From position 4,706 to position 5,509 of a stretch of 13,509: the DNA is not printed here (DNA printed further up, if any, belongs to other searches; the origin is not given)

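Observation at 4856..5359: NYN-domain predicted RNase inserted between rpsO and pnp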

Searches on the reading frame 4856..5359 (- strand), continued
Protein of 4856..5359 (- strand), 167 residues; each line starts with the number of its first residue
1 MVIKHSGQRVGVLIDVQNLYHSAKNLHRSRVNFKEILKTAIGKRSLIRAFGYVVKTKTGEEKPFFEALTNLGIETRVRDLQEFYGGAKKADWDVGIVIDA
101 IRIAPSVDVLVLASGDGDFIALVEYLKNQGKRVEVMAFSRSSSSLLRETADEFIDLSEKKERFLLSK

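Call 25: fold_search(model_id=the predicted structure, library=pdb)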
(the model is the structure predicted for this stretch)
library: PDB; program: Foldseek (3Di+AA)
matches with E <= 10: 1557; with E <= 0.001: 5
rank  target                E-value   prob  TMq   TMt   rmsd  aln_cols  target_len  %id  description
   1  2qip                  1.2e-15  1.00  0.79  0.81   3.9       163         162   32  Crystal structure of a protein of unknown function VPA0982 from Vibrio parahaemolyticus RIMD 2210633 (released 2007-07-24)
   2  5yaa_C                7.2e-06  1.00  0.66  0.73   3.4       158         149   18  Crystal structure of Marf1 NYN domain from Mus musculus (released 2018-10-03)
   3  5yaa_A                1.8e-05  1.00  0.64  0.71   3.9       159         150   18  Crystal structure of Marf1 NYN domain from Mus musculus (released 2018-10-03)
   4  5yaa_D                2.6e-05  1.00  0.64  0.70   3.9       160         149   18  Crystal structure of Marf1 NYN domain from Mus musculus (released 2018-10-03)
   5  6fdl_B                7.4e-05  1.00  0.62  0.68   4.9       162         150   18  Crystal structure of the NYN domain of human MARF1 (released 2018-11-07)
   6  7o62_A                4.4e-03  0.94  0.38  0.44   6.6       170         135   14  Crystal structure of a 2`-deoxyribosyltransferase from the psychrophilic bacterium Desulfotalea psychrophila. (released 2021-10-20)
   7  3phi_A                5.7e-03  0.60  0.28  0.19  14.6       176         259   13  Shikimate 5-Dehydrogenase (aroE) from Helicobacter pylori in complex with Shikimate and NADPH (released 2011-11-09)
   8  3v5n_A                6.4e-03  0.94  0.40  0.23   6.6       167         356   12  The crystal structure of oxidoreductase from Sinorhizobium meliloti (released 2012-01-04)
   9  3n59_B                6.4e-03  0.92  0.37  0.43   6.6       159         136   15  Type II dehydroquinase from Mycobacterium Tuberculosis complexed with 3-dehydroshikimate (released 2010-07-21)
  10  2klh_MODEL_1_A        6.9e-03  0.97  0.41  0.44   6.5       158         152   13  NMR Structure of RCL in complex with GMP (released 2009-10-20)
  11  5loa_A                7.3e-03  0.85  0.32  0.19   6.4       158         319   16  Crystal structure of the engineered D-Amino Acid Dehydrogenase (DAADH) bound to NADP+ (released 2017-08-16)
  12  4hx9_B                7.8e-03  0.97  0.37  0.40   6.8       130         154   16  Designed Phosphodeoxyribosyltransferase (released 2013-01-16)
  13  7o62_C                8.4e-03  0.91  0.37  0.44   6.6       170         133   12  Crystal structure of a 2`-deoxyribosyltransferase from the psychrophilic bacterium Desulfotalea psychrophila. (released 2021-10-20)
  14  2hk9_B                8.4e-03  0.47  0.27  0.19  14.7       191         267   16  Crystal structure of shikimate dehydrogenase from aquifex aeolicus in complex with shikimate and NADP+ at 2.2 angstrom (released 2007-06-19)
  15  7r6a_C                8.9e-03  0.89  0.35  0.21   8.0       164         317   11  Crystal structure of mutant L124D/R125A/C273S of L-Asparaginase I from Yersinia pestis (released 2022-07-06)
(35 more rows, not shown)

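Call 27: list_cluster_members(proteins=[P0121, P0123, P0127, P0131, P0137, P0143, P0166, P0152, P0235, P0243])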
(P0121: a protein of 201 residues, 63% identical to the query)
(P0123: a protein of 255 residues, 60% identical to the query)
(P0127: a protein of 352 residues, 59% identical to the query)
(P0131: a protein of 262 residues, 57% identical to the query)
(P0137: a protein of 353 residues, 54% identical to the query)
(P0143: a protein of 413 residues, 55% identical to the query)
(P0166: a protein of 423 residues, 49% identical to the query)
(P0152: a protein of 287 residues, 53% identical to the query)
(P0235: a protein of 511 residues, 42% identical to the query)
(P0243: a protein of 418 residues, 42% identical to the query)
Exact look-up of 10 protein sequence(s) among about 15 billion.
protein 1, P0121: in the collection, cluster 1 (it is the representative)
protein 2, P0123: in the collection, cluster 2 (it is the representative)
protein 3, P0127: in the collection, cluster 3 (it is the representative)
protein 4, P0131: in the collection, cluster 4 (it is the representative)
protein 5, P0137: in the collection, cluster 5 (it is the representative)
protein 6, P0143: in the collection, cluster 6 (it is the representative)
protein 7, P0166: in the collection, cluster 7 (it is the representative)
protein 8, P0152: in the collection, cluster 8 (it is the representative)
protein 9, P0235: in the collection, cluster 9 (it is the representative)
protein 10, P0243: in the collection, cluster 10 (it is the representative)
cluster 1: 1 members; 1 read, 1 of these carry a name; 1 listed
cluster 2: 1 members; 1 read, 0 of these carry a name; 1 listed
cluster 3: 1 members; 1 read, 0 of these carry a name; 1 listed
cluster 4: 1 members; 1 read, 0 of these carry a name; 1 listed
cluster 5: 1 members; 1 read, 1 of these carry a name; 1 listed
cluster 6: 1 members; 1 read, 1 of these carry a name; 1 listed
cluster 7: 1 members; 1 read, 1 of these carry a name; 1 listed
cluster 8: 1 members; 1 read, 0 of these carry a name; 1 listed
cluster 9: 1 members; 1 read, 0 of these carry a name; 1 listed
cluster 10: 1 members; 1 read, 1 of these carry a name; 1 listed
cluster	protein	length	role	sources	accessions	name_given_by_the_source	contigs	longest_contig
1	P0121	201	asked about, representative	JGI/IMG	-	uncharacterized LabA/DUF88 family protein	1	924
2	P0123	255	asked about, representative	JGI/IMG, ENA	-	-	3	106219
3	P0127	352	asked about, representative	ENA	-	-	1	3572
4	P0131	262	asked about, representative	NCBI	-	-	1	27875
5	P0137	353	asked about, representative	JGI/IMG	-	uncharacterized LabA/DUF88 family protein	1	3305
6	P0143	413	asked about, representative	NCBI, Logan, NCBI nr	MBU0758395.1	MAG: NYN domain-containing protein [Nanoarchaeota archaeon] | NYN domain-containing protein [Nanoarchaeota archaeon]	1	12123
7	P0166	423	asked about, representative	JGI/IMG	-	uncharacterized LabA/DUF88 family protein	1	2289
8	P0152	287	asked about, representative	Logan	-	-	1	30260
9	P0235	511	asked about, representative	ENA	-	-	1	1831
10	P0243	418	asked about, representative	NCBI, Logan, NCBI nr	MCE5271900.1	NYN domain-containing protein [bacterium]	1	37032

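Call 28: find_encoding_contigs(protein=P0123, flank=5000, max_places=2)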
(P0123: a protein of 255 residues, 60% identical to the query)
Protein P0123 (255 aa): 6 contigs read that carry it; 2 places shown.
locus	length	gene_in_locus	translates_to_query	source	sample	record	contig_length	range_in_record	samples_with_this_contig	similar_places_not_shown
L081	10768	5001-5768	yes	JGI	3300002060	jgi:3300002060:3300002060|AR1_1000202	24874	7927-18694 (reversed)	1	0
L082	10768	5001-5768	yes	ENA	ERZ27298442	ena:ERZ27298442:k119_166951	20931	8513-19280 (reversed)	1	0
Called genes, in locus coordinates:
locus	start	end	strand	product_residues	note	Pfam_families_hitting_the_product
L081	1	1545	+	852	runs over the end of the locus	PF16656:Pur_ac_phosph_N (faint), PF16655:PhoD_N (faint)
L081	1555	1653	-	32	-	-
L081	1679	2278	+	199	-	PF00574:CLP_protease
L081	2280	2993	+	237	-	PF00696:AA_kinase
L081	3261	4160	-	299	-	PF02899:Phage_int_SAM_1, PF13495:Phage_int_SAM_4, PF00589:Phage_integrase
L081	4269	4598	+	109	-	-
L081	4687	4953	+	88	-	PF00312:Ribosomal_S15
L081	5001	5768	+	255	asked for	PF01936:NYN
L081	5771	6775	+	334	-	-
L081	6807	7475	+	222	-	PF01250:Ribosomal_S6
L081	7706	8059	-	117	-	-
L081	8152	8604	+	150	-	PF00436:SSB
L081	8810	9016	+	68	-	PF01084:Ribosomal_S18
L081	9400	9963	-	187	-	PF08207:EFP_N, PF01132:EFP (weak), PF09285:Elong-fact-P_C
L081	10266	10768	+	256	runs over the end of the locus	-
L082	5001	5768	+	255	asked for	PF01936:NYN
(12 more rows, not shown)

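Call 29: find_encoding_contigs(protein=P0143, flank=5000, max_places=2)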
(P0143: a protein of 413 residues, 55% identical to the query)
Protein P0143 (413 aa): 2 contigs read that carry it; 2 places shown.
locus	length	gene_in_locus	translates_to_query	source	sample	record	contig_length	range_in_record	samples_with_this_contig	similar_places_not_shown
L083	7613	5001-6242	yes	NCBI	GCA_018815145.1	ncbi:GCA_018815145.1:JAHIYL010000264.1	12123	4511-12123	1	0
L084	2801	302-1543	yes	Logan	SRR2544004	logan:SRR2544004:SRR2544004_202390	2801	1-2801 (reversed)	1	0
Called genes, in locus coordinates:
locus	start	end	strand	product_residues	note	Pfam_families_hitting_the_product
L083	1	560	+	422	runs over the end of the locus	PF02403:Seryl_tRNA_N, PF00587:tRNA-synt_2b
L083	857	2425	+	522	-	PF00654:Voltage_CLC, PF00571:CBS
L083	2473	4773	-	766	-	PF03104:DNA_pol_B_exo1 (weak), PF00136:DNA_pol_B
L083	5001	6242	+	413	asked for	PF01936:NYN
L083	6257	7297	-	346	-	PF09721:Exosortase_EpsH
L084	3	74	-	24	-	?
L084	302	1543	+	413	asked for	PF01936:NYN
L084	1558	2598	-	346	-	PF09721:Exosortase_EpsH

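Call 30: list_cluster_members(proteins=[P0128, P0130, P0136, P0145, P0149, P0172, P0185, P0227, P0228, P0236])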
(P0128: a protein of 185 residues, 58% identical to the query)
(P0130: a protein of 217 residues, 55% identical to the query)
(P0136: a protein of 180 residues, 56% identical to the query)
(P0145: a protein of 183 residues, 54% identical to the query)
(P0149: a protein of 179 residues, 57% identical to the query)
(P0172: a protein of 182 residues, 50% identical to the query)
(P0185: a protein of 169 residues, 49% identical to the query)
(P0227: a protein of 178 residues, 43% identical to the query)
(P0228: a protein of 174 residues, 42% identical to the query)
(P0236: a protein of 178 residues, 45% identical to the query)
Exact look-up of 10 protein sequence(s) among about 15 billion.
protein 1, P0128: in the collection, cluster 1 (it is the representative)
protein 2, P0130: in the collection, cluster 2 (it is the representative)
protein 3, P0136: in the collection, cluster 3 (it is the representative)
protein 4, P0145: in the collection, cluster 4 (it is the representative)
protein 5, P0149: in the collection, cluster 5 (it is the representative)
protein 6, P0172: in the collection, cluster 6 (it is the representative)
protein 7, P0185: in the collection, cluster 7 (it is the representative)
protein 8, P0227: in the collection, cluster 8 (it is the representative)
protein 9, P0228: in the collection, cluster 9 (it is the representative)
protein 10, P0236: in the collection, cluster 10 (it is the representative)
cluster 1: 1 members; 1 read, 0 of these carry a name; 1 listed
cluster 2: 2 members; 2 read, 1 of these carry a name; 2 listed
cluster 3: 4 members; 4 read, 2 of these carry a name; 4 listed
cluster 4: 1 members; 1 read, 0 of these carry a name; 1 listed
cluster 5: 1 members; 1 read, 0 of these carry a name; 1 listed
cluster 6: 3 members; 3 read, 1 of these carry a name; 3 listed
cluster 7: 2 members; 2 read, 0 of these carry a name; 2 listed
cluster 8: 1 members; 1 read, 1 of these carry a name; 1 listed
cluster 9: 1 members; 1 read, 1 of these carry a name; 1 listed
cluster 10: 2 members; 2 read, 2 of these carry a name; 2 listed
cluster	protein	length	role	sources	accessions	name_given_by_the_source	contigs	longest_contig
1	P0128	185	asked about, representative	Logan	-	-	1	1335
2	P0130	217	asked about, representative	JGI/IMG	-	uncharacterized LabA/DUF88 family protein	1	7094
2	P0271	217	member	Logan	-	-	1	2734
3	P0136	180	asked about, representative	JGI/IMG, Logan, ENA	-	-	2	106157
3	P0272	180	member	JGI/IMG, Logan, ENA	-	uncharacterized LabA/DUF88 family protein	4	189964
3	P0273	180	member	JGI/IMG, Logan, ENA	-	uncharacterized LabA/DUF88 family protein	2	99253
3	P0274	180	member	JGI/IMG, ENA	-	-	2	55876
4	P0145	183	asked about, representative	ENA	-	-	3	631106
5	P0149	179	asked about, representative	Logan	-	-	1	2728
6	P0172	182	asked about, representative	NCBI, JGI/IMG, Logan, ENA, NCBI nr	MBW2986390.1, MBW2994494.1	NYN domain-containing protein [Candidatus Woesearchaeota archaeon]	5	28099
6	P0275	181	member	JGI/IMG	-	-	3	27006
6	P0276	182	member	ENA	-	-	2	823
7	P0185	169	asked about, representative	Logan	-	-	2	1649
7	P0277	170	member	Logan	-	-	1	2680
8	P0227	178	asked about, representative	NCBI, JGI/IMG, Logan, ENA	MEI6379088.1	MAG: NYN domain-containing protein [Candidatus Falkowbacteria bacterium]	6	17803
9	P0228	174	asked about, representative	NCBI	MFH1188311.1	MAG: NYN domain-containing protein [bacterium]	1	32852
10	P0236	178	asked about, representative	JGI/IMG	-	uncharacterized LabA/DUF88 family protein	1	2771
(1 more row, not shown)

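Call 31: find_encoding_contigs(protein=P0136, flank=4000, max_places=1)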
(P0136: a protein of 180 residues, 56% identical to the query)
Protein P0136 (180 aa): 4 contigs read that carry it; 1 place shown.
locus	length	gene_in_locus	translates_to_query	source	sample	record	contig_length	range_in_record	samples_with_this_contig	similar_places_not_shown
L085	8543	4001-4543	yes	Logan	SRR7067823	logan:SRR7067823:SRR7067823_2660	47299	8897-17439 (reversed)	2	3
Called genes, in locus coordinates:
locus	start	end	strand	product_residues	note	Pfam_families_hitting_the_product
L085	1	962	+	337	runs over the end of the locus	PF00154:RecA_N, PF06745:ATPase (faint), PF08423:Rad51, PF21096:RecA_C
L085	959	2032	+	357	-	PF00070:Pyr_redox (faint), PF01266:DAO (faint), PF03486:HI0933_like (faint), PF07992:Pyr_redox_2 (faint), PF13450:NAD_binding_8 (weak), PF13738:Pyr_redox_3, PF01494:FAD_binding_3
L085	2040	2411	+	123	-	-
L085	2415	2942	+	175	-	PF00719:Pyrophosphatase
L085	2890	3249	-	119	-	-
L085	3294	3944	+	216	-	PF12917:YfbR-like, PF13023:HD_3, PF01966:HD (weak)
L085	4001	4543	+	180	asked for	PF01936:NYN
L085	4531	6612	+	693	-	PF01138:RNase_PH, PF03725:RNase_PH_C (faint), PF01138:RNase_PH, PF00013:KH_1, PF00575:S1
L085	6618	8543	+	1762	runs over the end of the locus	-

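Call 32: find_encoding_contigs(protein=P0145, flank=4000, max_places=1)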
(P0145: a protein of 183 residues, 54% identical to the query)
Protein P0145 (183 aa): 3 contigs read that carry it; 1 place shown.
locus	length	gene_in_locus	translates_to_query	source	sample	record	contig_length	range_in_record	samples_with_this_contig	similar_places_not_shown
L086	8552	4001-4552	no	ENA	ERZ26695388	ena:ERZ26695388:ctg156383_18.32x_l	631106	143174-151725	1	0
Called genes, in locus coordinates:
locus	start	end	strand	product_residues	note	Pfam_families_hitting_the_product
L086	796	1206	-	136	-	-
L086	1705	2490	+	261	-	PF03372:Exo_endo_phos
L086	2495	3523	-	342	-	PF02899:Phage_int_SAM_1, PF00589:Phage_integrase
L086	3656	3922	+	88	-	PF00312:Ribosomal_S15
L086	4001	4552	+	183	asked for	PF01936:NYN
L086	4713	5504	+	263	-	-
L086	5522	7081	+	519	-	PF13541:ChlI, PF01078:Mg_chelatase, PF00004:AAA (faint), PF07728:AAA_5, PF00493:MCM, PF13335:Mg_chelatase_C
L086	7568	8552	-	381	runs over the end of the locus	PF01476:LysM, PF23446:LysM1_NFP_LYK (faint), PF23473:LysM3_LYK4_5 (weak), PF01551:Peptidase_M23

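Call 33: find_encoding_contigs(protein=P0227, flank=4000, max_places=1)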
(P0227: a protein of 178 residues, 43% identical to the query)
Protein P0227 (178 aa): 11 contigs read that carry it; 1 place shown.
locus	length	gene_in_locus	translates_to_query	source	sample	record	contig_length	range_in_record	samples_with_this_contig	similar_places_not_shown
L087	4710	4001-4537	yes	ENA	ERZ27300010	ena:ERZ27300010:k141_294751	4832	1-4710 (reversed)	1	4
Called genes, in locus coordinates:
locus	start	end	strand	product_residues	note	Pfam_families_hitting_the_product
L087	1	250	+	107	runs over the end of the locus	-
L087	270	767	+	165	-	-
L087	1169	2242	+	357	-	-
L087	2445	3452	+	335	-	-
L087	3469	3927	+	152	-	PF11188:DUF2975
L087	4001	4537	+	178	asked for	PF01936:NYN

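Call 34: find_encoding_contigs(protein=P0131, flank=4000, max_places=1)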
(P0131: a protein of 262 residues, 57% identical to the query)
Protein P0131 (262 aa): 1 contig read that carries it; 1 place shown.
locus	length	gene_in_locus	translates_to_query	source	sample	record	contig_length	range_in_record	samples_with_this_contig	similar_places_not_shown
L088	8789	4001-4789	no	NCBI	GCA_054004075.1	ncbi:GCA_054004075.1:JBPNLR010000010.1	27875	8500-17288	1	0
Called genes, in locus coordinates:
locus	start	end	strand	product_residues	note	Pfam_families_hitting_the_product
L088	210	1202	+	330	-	PF02621:VitK2_biosynth (weak), PF13379:NMT1_2, PF09084:NMT1, PF12974:Phosphonate-bd (weak)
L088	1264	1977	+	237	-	PF00005:ABC_tran, PF02463:SMC_N (faint), PF13304:AAA_21 (weak)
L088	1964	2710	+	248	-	PF00528:BPD_transp_1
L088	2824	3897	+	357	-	PF14257:DUF4349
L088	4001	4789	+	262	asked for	PF01936:NYN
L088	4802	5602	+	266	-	-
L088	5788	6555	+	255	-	PF02826:2-Hacid_dh_C (faint), PF03807:F420_oxidored (weak), PF02153:PDH_N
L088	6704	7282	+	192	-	-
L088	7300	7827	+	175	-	-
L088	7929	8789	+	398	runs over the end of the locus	PF00579:tRNA-synt_1b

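Call 42: find_encoding_contigs(protein=P0139, flank=4000, max_places=1)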
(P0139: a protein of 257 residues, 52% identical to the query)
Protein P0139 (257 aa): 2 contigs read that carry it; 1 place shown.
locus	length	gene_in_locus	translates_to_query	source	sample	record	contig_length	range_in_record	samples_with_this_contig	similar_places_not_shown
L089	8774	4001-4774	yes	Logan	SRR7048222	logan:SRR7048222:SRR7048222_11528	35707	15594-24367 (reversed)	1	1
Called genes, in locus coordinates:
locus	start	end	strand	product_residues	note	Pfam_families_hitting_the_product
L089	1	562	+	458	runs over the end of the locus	PF19295:SufBD_N, PF01458:SUFBD_core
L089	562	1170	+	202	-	PF01458:SUFBD_core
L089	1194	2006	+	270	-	PF01875:Memo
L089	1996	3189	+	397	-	PF00155:Aminotran_1_2, PF00266:Aminotran_5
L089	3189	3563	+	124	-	PF01592:NifU_N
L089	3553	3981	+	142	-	PF01883:FeS_assembly_P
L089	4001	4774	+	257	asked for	PF01936:NYN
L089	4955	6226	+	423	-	PF01966:HD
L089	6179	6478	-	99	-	PF00581:Rhodanese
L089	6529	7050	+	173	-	PF00578:AhpC-TSA, PF08534:Redoxin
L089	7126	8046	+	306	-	PF00890:FAD_binding_2 (faint), PF01134:GIDA (faint), PF07992:Pyr_redox_2, PF13738:Pyr_redox_3, PF00070:Pyr_redox (weak)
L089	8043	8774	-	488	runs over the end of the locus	PF02789:Peptidase_M17_N, PF00883:Peptidase_M17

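Call 43: find_encoding_contigs(protein=P0150, flank=4000, max_places=1)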
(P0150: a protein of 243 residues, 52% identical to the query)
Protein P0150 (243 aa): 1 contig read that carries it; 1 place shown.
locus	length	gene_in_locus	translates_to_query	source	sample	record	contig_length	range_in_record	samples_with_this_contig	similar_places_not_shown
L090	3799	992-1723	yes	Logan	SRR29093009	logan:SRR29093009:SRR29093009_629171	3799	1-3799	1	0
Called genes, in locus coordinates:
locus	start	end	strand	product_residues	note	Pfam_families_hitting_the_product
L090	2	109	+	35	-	?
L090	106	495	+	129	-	-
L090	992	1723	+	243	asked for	PF01936:NYN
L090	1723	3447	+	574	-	PF14716:HHH_8, PF14520:HHH_5 (faint), PF01876:RNase_P_p30 (faint), PF14791:DNA_pol_B_thumb, PF02811:PHP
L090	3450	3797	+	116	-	?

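Call 44: find_encoding_contigs(protein=P0163, flank=4000, max_places=1)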
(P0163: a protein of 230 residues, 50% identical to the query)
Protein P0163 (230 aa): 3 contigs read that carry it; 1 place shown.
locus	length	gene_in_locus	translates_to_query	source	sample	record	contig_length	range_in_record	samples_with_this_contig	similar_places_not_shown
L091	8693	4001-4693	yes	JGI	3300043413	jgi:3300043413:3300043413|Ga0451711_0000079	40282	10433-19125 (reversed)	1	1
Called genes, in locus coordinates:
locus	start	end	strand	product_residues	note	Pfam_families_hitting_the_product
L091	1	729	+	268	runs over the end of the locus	PF01978:TrmB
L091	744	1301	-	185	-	-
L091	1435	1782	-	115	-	PF03819:MazG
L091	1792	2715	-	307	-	PF02899:Phage_int_SAM_1, PF13495:Phage_int_SAM_4, PF00589:Phage_integrase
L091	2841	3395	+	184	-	-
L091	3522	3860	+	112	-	PF00312:Ribosomal_S15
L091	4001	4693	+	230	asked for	PF01936:NYN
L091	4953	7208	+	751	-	PF01138:RNase_PH, PF03725:RNase_PH_C, PF01138:RNase_PH, PF00013:KH_1, PF00575:S1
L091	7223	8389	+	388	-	-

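Call 45: find_encoding_contigs(protein=P0191, flank=4000, max_places=1)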
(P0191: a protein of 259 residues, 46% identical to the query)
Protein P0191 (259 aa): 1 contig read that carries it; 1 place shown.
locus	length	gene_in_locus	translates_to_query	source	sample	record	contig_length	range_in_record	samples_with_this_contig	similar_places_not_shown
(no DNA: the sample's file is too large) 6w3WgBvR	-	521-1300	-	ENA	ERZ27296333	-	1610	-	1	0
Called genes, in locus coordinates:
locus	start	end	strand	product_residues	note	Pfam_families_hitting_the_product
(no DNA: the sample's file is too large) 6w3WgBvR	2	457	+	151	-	?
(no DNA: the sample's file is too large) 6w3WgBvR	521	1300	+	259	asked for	PF01936:NYN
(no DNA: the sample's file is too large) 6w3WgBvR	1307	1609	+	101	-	?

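Call 67: search_protein_families(library=padloc, proteins=[window:4856-5359:-], max_evalue=0.01)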
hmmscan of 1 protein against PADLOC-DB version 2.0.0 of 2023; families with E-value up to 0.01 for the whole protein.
window:4856-5359:- (167 aa): 2 families
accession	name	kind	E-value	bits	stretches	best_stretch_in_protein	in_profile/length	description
PDLC01154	NYN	-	1.4e-11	42.3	1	12-158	150-297/310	"LabA-like protein, NYN family nuclease"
PDLC04163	HEC-09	-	0.0019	15.9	0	94-160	108-178/203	-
